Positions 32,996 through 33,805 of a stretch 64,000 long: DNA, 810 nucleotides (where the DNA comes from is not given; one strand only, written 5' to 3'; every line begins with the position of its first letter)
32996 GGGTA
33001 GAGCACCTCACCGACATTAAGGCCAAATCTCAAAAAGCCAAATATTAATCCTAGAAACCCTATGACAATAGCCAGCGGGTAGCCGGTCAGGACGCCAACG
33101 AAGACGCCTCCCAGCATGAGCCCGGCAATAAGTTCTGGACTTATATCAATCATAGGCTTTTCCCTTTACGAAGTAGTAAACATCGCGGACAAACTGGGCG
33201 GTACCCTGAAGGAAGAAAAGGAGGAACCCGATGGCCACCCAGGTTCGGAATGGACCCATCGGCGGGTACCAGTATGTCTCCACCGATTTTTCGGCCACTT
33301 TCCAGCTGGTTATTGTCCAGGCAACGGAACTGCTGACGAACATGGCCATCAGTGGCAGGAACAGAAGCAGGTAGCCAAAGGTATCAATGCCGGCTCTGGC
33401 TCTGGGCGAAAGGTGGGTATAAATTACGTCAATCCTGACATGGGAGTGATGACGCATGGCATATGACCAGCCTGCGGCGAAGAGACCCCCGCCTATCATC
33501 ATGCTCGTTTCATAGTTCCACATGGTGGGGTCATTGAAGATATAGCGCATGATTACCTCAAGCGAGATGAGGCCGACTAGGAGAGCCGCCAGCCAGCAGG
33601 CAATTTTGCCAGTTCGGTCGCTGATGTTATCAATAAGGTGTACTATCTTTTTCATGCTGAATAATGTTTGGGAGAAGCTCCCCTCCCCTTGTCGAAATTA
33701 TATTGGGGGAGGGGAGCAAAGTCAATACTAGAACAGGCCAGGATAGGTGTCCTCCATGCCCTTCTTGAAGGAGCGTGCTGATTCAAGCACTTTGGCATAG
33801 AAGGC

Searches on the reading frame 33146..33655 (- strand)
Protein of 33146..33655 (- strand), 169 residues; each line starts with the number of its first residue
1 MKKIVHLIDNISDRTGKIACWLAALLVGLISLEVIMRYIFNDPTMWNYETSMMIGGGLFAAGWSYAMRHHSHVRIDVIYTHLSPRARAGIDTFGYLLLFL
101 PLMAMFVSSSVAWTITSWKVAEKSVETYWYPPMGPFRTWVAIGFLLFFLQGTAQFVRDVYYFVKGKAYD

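Call 32: search_protein_families(library=pfam, proteins=[window:33146-33655:-], max_evalue=0.00001)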
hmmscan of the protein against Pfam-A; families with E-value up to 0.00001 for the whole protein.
window:33146-33655:- (169 aa): 1 family
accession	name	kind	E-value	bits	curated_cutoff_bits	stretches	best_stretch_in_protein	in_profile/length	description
PF04290.18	DctQ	-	2.7e-21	76.3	28.3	1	26-159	1-130/132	Tripartite ATP-independent periplasmic transporters, DctQ component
